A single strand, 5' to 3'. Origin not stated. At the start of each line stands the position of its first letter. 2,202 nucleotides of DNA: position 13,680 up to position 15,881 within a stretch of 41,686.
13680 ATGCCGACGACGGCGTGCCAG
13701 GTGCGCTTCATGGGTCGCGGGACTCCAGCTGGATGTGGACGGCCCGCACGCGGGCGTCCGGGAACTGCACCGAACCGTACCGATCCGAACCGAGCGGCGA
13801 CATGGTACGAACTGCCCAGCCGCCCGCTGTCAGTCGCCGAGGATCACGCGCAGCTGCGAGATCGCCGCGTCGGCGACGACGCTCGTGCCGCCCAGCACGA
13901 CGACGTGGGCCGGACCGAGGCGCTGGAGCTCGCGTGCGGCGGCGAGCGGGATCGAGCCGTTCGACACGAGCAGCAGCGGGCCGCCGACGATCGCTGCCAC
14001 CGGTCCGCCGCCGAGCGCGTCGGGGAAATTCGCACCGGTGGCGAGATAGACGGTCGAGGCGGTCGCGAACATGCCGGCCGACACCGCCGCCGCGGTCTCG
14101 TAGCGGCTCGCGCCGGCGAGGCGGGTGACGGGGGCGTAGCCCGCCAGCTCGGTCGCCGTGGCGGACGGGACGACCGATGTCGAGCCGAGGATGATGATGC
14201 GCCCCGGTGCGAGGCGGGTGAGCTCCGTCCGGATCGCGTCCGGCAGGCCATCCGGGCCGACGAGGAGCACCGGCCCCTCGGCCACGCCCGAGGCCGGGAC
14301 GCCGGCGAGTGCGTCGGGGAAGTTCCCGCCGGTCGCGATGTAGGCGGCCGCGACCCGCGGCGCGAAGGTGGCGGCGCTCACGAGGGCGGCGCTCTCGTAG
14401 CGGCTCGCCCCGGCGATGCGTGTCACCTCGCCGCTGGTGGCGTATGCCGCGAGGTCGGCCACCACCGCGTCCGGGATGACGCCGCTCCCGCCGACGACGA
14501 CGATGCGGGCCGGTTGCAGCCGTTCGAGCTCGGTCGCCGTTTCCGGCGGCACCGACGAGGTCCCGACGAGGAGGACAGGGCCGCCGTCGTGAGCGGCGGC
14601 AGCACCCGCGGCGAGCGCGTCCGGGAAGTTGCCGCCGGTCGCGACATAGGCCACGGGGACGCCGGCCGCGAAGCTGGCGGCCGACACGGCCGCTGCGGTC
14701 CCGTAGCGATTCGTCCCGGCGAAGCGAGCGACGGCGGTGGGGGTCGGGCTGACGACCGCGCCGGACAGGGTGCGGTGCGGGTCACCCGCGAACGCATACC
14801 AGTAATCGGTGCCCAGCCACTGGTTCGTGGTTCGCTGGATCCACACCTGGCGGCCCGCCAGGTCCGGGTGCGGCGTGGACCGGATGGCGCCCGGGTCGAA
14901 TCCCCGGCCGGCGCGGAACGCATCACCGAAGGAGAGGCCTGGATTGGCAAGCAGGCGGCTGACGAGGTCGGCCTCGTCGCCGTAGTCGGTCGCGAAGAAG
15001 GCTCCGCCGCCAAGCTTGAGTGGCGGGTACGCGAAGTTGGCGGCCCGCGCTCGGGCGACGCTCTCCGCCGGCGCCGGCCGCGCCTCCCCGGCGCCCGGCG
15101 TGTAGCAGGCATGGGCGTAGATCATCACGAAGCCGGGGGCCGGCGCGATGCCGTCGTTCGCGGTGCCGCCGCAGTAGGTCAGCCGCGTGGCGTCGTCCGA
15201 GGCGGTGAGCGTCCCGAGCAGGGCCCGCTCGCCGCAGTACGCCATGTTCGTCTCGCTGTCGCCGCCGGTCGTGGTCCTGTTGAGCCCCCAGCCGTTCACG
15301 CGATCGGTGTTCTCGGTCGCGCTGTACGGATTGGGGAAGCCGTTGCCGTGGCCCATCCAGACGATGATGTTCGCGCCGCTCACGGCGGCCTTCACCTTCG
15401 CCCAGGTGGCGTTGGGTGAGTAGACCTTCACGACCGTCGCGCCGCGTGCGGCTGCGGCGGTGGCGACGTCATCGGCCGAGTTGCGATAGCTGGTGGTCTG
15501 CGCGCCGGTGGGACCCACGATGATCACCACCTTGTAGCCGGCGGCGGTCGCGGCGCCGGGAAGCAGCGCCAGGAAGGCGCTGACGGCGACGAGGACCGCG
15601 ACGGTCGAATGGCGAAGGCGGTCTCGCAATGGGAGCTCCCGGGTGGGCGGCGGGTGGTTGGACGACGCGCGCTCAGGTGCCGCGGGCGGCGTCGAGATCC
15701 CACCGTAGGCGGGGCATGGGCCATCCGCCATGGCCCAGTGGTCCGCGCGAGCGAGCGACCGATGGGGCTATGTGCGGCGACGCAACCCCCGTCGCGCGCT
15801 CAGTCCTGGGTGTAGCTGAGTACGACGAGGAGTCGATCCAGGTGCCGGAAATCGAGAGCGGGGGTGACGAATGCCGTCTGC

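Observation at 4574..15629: Cwp-like surface-display locus: four secreted enzymes, each with exactly three CWB2 modules, in a very high-GC genome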

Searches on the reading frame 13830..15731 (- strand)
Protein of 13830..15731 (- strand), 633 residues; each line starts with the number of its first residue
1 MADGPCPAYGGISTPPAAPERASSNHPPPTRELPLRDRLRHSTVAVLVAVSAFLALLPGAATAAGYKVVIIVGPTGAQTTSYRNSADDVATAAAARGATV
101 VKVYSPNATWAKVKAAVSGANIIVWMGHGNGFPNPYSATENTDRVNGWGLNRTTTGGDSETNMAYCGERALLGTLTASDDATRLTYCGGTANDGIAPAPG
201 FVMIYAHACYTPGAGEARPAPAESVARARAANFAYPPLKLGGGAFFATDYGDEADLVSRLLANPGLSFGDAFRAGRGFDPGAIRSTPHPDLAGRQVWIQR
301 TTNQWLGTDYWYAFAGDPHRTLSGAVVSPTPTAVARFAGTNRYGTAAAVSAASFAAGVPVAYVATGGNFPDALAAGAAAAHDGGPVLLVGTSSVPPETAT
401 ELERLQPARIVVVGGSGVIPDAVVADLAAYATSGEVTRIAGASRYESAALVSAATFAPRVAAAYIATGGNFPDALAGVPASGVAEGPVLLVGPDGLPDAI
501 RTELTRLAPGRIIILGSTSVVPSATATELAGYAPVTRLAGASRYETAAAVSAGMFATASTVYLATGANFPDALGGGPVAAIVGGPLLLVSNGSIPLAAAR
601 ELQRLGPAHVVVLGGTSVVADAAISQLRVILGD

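Call 3: search_protein_families(library=pfam, proteins=[window:13830-15731:-], max_evalue=0.01)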
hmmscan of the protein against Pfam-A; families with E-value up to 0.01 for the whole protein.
window:13830-15731:- (633 aa): 1 family
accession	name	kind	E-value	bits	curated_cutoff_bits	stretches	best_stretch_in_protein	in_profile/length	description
PF04122.17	CW_binding_2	-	5.2e-48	161.9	24.9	3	336-423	1-72/73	Cell wall binding domain 2 (CWB2)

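Call 10: search_protein_families(library=ncbifam, proteins=[window:13830-15731:-], max_evalue=0.00001)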
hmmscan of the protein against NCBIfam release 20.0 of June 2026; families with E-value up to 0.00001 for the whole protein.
window:13830-15731:- (633 aa): 0 families

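Call 15: find_related_loci(query=window:13830-15731:-, collection=genome_contigs, flank=10000)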
Query window:13830-15731:- (633 aa) in genome_contigs; peptide patterns used: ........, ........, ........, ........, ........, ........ (x = any residue, [..] = any of these).
600 stretches matched a pattern (row limit reached: there are more); 499 encode a relative of the query (tblastn E <= 1e-3); the best 80 are kept; 77 distinct loci.
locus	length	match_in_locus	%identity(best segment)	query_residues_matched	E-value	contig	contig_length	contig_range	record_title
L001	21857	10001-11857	86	16-633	0e+0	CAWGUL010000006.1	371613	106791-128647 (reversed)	MAG: uncultured Chloroflexia bacterium isolate MFD08669.bin.2.74 genome assembly, contig: contig_5052, whole genome shot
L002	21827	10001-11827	77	31-633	0e+0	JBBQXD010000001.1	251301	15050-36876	MAG: Candidatus Limnocylindria bacterium isolate Co_metawrap_2094 Cmw_2094_k141_10023531_length_251301_cov_15.9998, whol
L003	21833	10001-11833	58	15-632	0e+0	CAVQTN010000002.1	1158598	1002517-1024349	MAG: uncultured Chloroflexia bacterium isolate MFD07737.bin.1.43 genome assembly, contig: contig_13420, whole genome sho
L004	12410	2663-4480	58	35-631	0e+0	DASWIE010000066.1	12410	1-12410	MAG TPA_asm: Candidatus Limnocylindria bacterium isolate SMAG_U2860 k141_1249447, whole genome shotgun sequence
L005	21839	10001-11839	58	20-632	0e+0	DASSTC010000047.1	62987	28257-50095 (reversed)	MAG TPA_asm: Candidatus Limnocylindria bacterium isolate SMAG_U531 k141_1535253, whole genome shotgun sequence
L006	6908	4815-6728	56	11-631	0e+0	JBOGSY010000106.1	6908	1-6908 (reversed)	MAG: Candidatus Limnocylindria bacterium isolate SD8030_metabat2.bin.11_sub NODE_3539_length_6908_cov_1.872733, whole ge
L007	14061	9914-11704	62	35-632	6e-178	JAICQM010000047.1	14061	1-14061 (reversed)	MAG: Chloroflexota bacterium isolate TY_HY_2_bin.42 k141_3803927_length_14061_cov_34.6063, whole genome shotgun sequence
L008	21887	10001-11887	55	20-633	1e-177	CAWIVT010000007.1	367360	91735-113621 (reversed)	MAG: uncultured Chloroflexia bacterium isolate MFD04212.bin.2.63 genome assembly, contig: contig_5843, whole genome shot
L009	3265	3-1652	59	95-633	0e+0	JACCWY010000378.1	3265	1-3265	MAG: Chloroflexota bacterium isolate MGR_bin164 SD2897-2912_k127_7243844, whole genome shotgun sequence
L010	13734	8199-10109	54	21-632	7e-177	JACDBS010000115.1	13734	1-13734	MAG: Chloroflexota bacterium isolate MGR_bin288 SD2897-2912_k127_3423624, whole genome shotgun sequence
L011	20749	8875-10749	57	32-633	1e-173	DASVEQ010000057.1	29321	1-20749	MAG TPA_asm: Candidatus Limnocylindria bacterium isolate SMAG_U2066 k141_1027814, whole genome shotgun sequence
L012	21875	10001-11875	55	31-633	1e-169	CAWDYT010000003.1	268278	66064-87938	MAG: uncultured Chloroflexia bacterium isolate MFD05747.bin.2.202 genome assembly, contig: contig_18004, whole genome sh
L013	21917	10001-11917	53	3-633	1e-167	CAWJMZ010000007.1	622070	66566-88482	MAG: uncultured Chloroflexia bacterium isolate MFD02840.bin.1.418 genome assembly, contig: contig_50593, whole genome sh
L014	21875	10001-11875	54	31-633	2e-167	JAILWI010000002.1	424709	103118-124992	MAG: Chloroflexota bacterium isolate ECS24B4 ECS24B4_2, whole genome shotgun sequence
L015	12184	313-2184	53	5-631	9e-164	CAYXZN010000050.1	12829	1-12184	MAG TPA_asm: uncultured Steroidobacteraceae bacterium isolate SRP284430_co1_92 genome assembly, contig: NODE_3398_length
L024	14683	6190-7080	55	330-632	5e-78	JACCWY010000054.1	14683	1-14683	MAG: Chloroflexota bacterium isolate MGR_bin164 SD2897-2912_k127_4203210, whole genome shotgun sequence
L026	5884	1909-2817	53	321-633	3e-77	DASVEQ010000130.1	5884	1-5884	MAG TPA_asm: Candidatus Limnocylindria bacterium isolate SMAG_U2066 k141_327045, whole genome shotgun sequence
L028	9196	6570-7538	55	333-633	1e-75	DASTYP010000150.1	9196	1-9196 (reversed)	MAG TPA_asm: Candidatus Limnocylindria bacterium isolate SMAG_U2445 k141_1359478, whole genome shotgun sequence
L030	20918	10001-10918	50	327-631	2e-74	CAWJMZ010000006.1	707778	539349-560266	MAG: uncultured Chloroflexia bacterium isolate MFD02840.bin.1.418 genome assembly, contig: contig_42577, whole genome sh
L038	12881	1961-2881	50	334-628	6e-70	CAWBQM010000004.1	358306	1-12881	MAG: uncultured Chloroflexia bacterium isolate MFD01721.bin.2.83 genome assembly, contig: contig_43314, whole genome sho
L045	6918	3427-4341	53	329-627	4e-67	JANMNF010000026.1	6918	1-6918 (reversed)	MAG: Chloroflexota bacterium isolate OTE_58_metabat_368 OTE_58_k141_3452013, whole genome shotgun sequence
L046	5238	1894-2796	54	325-632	4e-67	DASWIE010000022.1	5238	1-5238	MAG TPA_asm: Candidatus Limnocylindria bacterium isolate SMAG_U2860 k141_3001425, whole genome shotgun sequence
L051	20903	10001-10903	51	328-628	2e-65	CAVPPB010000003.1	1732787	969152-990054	MAG: uncultured Chloroflexia bacterium isolate MFD09779.bin.2.2 genome assembly, contig: contig_5607, whole genome shotg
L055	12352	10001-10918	53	329-627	1e-64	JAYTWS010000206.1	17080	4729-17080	MAG: Chloroflexota bacterium isolate GFS_5822 GFS_5822_205, whole genome shotgun sequence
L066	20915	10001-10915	51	334-633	4e-60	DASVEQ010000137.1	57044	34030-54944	MAG TPA_asm: Candidatus Limnocylindria bacterium isolate SMAG_U2066 k141_527606, whole genome shotgun sequence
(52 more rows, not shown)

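Call 19: search_solved_structures(query=window:13830-15731:-, max_evalue=0.01, show_alignments=1)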
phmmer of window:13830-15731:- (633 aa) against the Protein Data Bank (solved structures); distinct sequences matched with E-value up to 0.01: 8.
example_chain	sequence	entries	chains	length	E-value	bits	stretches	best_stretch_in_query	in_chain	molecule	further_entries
5j72_A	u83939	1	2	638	1.2e-20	77.3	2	532-628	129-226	Putative N-acetylmuramoyl-L-alanine amidase,autolysin cwp6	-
5j6q_A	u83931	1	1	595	5.6e-16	61.9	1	436-616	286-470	Cell wall binding protein cwp8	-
7acy_B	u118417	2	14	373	2.1e-05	27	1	407-620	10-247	S-layer protein | Precursor of the S-layer proteins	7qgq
7acx_B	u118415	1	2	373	4.8e-05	25.8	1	423-620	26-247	S-layer protein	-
9f8f_B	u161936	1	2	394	8.9e-05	24.9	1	407-581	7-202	SLPH - S-layer protein HMW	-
7acz_B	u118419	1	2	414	0.00032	23.1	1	454-582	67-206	SLPH (HMW SLP)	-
8bby_B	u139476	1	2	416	0.00032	23.1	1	454-582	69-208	S-layer protein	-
9f8e_B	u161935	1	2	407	0.00092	21.5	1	467-580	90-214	S-layer protein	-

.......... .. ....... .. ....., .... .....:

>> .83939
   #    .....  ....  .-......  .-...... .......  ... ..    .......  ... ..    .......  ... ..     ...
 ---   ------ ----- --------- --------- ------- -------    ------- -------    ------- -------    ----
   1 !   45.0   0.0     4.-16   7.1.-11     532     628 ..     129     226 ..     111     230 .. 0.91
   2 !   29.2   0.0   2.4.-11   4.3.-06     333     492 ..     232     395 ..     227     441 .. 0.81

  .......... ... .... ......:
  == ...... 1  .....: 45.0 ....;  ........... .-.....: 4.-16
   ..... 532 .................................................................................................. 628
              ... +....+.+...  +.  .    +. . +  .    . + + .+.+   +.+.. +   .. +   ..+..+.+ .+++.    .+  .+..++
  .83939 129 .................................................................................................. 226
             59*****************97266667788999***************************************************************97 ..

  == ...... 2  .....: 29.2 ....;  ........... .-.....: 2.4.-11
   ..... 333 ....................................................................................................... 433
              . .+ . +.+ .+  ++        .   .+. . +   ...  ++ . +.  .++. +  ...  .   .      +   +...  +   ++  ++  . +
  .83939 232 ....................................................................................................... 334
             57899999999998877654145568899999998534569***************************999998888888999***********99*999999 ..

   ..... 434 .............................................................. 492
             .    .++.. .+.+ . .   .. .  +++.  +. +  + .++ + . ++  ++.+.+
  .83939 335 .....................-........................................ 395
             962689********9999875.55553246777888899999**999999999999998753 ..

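Call 26: find_homologous_proteins(query=window:13830-15731:-, max_evalue=1e-10)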
Query window:13830-15731:- (633 aa): 3323 proteins with E <= 1e-10 among 8000 candidates; the best 120 are listed.
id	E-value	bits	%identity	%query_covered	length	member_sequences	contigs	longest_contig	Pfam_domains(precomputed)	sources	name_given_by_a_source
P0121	0.0e+0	1170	91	95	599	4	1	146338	PF04122.18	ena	-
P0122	0.0e+0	1110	87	95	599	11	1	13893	PF04122.18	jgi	jgi:putative cell wall-binding protein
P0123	0.0e+0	1049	82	95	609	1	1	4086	PF04122.18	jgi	jgi:putative cell wall-binding protein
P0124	1.0e-288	978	77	95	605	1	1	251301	PF04122.18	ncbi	-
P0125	1.9e-286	970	85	84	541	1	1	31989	PF04122.18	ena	-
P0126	1.6e-219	749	65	90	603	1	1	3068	PF04122.18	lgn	-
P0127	1.3e-210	720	64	90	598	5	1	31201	PF04122.18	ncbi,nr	ncbi:MAG TPA: cell wall-binding repeat-containing protein [Candidatus Limnocylindria bacterium]|nr:c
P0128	2.6e-210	719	59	96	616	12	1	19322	PF04122.18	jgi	jgi:putative cell wall-binding protein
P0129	3.5e-209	715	59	94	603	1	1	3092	PF04122.18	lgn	-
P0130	2.0e-208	712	63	94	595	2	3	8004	PF04122.18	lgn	-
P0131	1.7e-207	709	60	90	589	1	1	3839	PF04122.18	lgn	-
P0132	1.8e-207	709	63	94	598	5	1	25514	PF04122.18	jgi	jgi:putative cell wall-binding protein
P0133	8.3e-205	701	59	94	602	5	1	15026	PF04122.18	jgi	jgi:putative cell wall-binding protein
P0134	9.6e-204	697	61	94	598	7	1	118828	PF04122.18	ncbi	-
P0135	7.6e-203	694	60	94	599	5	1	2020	PF04122.18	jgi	jgi:putative cell wall-binding protein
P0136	1.2e-202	693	59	94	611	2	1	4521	PF04122.18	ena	-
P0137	6.2e-202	691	58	94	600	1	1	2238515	PF04122.18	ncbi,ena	-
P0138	3.2e-201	689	59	94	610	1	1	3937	PF04122.18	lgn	-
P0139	5.3e-201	688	58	94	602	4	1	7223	PF04122.18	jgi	jgi:putative cell wall-binding protein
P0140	9.2e-201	687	57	96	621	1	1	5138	PF04122.18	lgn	-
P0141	6.3e-200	684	60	90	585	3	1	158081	PF04122.18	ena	-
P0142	8.3e-199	681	58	95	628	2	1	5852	PF04122.18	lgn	-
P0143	1.1e-197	677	58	95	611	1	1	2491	PF04122.18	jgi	jgi:putative cell wall-binding protein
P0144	6.6e-197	674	57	94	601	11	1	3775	PF04122.18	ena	-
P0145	1.8e-196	673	57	96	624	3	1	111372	PF04122.18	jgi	-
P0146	5.3e-196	671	57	95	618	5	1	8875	PF04122.18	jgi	jgi:putative cell wall-binding protein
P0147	1.0e-195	671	59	94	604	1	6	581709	PF04122.18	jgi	jgi:putative cell wall-binding protein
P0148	2.0e-195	670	57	94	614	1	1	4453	PF04122.18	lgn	-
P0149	5.9e-195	668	56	94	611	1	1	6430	PF04122.18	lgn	-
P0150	7.1e-195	668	56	97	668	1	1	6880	PF04122.18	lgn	-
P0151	9.7e-195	667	57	94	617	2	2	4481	PF04122.18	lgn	-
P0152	1.2e-194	667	56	97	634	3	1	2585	PF04122.18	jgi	-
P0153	3.2e-194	666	58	95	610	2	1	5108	PF04122.18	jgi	jgi:putative cell wall-binding protein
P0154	3.9e-194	665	57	95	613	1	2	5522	PF04122.18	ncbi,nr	ncbi:MAG: cell wall-binding repeat-containing protein [Chloroflexota bacterium]|nr:cell wall-binding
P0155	5.5e-193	661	58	94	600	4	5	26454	PF04122.18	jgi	jgi:putative cell wall-binding protein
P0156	5.7e-193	661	59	94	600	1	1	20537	PF04122.18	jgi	jgi:putative cell wall-binding protein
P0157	7.7e-193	661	56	94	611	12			PF04122.18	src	-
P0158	1.4e-192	660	59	90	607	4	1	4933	PF04122.18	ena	-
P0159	2.0e-192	660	56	95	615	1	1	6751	PF04122.18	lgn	-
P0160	3.3e-192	659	58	95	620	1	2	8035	PF04122.18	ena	-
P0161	7.1e-192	658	58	94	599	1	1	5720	PF04122.18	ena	-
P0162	9.8e-192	657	57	94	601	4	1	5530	PF04122.18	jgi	jgi:putative cell wall-binding protein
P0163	1.1e-191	657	57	94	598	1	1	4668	PF04122.18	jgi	jgi:putative cell wall-binding protein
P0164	1.1e-191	657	57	94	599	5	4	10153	PF04122.18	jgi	jgi:putative cell wall-binding protein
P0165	2.6e-191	656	58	94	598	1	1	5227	PF04122.18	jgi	jgi:putative cell wall-binding protein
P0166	2.8e-191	656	56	94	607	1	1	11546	PF04122.18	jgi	jgi:putative cell wall-binding protein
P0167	3.6e-191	655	56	95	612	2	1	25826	PF04122.18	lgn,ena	-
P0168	3.8e-191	655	57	94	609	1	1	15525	PF04122.18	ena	-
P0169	4.0e-191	655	57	95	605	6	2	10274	PF04122.18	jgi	jgi:putative cell wall-binding protein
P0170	6.2e-191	655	57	94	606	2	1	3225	PF04122.18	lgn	-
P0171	1.0e-190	654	58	91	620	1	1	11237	PF04122.18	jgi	jgi:putative cell wall-binding protein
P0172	1.4e-190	654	57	94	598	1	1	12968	PF04122.18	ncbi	-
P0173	1.5e-190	653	58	89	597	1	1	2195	PF04122.18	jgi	-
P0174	3.6e-190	652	56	95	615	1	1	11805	PF04122.18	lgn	-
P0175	3.7e-190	652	56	95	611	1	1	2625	PF04122.18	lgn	-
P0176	4.1e-190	652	56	94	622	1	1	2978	PF04122.18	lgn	-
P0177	4.4e-190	652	58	90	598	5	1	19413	PF04122.18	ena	-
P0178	6.4e-190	651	57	90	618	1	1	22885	PF04122.18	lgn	-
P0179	6.4e-190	651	56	96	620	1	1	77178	PF04122.18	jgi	-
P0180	9.3e-190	651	56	94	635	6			PF04122.18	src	-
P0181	9.3e-190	651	57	94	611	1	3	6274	PF04122.18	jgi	jgi:putative cell wall-binding protein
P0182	1.7e-189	650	54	98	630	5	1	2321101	PF04122.18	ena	-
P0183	2.1e-189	650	57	91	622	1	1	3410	PF04122.18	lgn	-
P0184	2.3e-189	649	56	93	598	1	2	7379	PF04122.18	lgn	-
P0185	3.6e-189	649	56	94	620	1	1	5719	PF04122.18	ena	-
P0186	1.1e-188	647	56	95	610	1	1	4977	PF04122.18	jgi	jgi:putative cell wall-binding protein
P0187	1.3e-188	647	57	94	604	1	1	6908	PF04122.18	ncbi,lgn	ncbi:MAG: cell wall-binding repeat-containing protein [Candidatus Limnocylindria bacterium]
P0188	1.9e-188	646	56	95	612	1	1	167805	PF04122.18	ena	-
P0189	2.4e-188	646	57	91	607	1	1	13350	PF04122.18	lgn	-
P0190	3.4e-188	646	56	95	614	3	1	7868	PF04122.18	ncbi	-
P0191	3.5e-188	646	55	95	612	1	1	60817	PF04122.18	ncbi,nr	ncbi:MAG TPA: cell wall-binding repeat-containing protein [Candidatus Limnocylindrales bacterium]|nr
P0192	6.2e-188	645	55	95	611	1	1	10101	PF04122.18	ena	-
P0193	1.0e-187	644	57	88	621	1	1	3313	PF04122.18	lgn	-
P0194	1.1e-187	644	56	95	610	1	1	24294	PF04122.18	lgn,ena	-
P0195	1.2e-187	644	56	95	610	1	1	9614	PF04122.18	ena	-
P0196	1.2e-187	644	55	94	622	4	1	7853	PF04122.18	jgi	jgi:putative cell wall-binding protein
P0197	1.4e-187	644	57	94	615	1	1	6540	PF04122.18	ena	-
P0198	1.4e-187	644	55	94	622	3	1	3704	PF04122.18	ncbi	-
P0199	1.4e-187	644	56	94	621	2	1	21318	PF04122.18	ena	-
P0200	1.9e-187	643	58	90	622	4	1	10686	PF04122.18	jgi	jgi:putative cell wall-binding protein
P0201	1.9e-187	643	58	89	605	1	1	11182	PF04122.18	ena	-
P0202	2.1e-187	643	56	95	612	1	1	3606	PF04122.18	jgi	-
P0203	2.2e-187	643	57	94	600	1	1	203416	PF04122.18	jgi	jgi:putative cell wall-binding protein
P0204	2.5e-187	643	58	89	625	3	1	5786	PF04122.18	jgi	jgi:putative cell wall-binding protein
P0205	3.0e-187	643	58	94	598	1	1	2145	PF04122.18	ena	-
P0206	1.1e-186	641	55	95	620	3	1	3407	PF04122.18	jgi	-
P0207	1.4e-186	640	55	94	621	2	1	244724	PF04122.18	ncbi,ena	-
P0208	2.2e-186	640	56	95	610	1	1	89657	PF04122.18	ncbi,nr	ncbi:MAG: cell wall-binding repeat-containing protein [Chloroflexi bacterium]|nr:cell wall-binding r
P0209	2.3e-186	640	56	94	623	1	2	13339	PF04122.18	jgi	jgi:putative cell wall-binding protein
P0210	3.2e-186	639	56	94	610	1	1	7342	PF04122.18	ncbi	-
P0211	3.3e-186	639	55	89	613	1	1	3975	PF04122.18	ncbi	-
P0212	3.5e-186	639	56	94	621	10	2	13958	PF04122.18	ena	-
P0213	4.0e-186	639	55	95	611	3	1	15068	PF04122.18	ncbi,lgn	-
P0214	4.3e-186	639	55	95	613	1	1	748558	PF04122.18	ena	-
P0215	4.5e-186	639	55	94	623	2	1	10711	PF04122.18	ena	-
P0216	4.7e-186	639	58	91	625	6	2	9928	PF04122.18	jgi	-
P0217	5.6e-186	638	56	95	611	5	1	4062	PF04122.18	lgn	-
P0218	8.0e-186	638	55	94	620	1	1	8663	PF04122.18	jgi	jgi:putative cell wall-binding protein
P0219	8.1e-186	638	55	94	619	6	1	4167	PF04122.18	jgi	jgi:putative cell wall-binding protein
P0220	1.1e-185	637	57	88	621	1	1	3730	PF04122.18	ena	-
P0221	1.7e-185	637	57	89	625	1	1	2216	PF04122.18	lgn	-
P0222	2.0e-185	636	55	94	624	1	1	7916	PF04122.18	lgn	-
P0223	2.4e-185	636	56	95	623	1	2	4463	PF04122.18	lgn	-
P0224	2.4e-185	636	58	90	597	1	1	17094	PF04122.18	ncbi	-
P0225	2.8e-185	636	57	93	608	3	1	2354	PF04122.18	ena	-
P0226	3.0e-185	636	55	95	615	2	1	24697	PF04122.18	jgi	-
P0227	3.6e-185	636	57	89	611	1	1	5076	PF04122.18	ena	-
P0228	3.9e-185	636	55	94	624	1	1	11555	PF04122.18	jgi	-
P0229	5.5e-185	635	54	94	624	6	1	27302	PF04122.18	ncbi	ncbi:MAG: cell wall-binding repeat-containing protein [Candidatus Limnocylindria bacterium]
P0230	6.5e-185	635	55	94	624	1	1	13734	PF04122.18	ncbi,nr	ncbi:MAG: cell wall-binding repeat-containing protein [Chloroflexi bacterium]|nr:cell wall-binding r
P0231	7.1e-185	635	55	93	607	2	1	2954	PF04122.18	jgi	jgi:putative cell wall-binding protein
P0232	7.8e-185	635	55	94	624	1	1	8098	PF04122.18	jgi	-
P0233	9.0e-185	634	55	94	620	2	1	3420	PF04122.18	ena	-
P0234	9.9e-185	634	55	94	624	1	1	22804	PF04122.18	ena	-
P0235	1.2e-184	634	56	94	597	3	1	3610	PF04122.18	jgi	jgi:putative cell wall-binding protein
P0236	2.2e-184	633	55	95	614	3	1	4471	PF04122.18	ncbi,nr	ncbi:MAG: cell wall-binding repeat-containing protein [Chloroflexota bacterium]|nr:cell wall-binding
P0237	2.6e-184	633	57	89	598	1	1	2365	PF04122.18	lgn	-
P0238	3.2e-184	632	55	94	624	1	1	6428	PF04122.18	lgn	-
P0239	5.3e-184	632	54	95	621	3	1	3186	PF04122.18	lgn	-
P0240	9.6e-184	631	55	95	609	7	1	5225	PF04122.18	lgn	-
